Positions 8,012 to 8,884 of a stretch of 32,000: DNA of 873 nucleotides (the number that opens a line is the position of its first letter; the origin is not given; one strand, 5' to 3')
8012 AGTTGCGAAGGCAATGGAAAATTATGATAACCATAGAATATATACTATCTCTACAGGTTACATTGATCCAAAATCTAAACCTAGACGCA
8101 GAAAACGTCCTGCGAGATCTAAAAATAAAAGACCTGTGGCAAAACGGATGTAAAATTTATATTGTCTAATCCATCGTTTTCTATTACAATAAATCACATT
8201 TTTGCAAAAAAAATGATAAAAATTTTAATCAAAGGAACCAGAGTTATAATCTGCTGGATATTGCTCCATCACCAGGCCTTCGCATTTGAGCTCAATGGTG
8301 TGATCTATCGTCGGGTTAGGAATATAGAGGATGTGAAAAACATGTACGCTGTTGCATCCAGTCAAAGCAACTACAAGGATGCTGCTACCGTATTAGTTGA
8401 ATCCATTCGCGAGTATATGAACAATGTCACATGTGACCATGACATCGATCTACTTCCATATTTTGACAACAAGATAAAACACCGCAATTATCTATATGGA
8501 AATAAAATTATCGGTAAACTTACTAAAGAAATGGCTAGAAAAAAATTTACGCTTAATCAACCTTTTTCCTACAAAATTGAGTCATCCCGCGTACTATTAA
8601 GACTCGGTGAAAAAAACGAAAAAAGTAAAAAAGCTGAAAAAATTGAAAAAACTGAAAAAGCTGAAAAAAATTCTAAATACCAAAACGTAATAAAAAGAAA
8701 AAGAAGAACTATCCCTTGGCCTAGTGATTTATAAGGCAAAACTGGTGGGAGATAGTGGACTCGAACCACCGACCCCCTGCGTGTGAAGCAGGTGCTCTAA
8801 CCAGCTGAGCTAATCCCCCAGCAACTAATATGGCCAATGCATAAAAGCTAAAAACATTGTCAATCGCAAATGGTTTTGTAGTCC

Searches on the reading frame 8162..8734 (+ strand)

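Call 4: search_protein_families(library=pfam, proteins=[window:8162-8734:+], max_evalue=0.1)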
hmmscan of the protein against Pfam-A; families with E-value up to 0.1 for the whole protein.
window:8162-8734:+ (190 aa): 0 families

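Call 7: search_protein_families(library=ncbifam, proteins=[window:8162-8734:+], max_evalue=0.1)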
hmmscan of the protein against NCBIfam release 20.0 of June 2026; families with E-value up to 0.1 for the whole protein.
window:8162-8734:+ (190 aa): 1 family
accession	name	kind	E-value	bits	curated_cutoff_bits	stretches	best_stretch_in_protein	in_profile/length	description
NF043042.1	T4SS_Lem8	equivalog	0.0049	15.6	1000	1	150-182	491-523/524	Dot/Icm T4SS effector Lem8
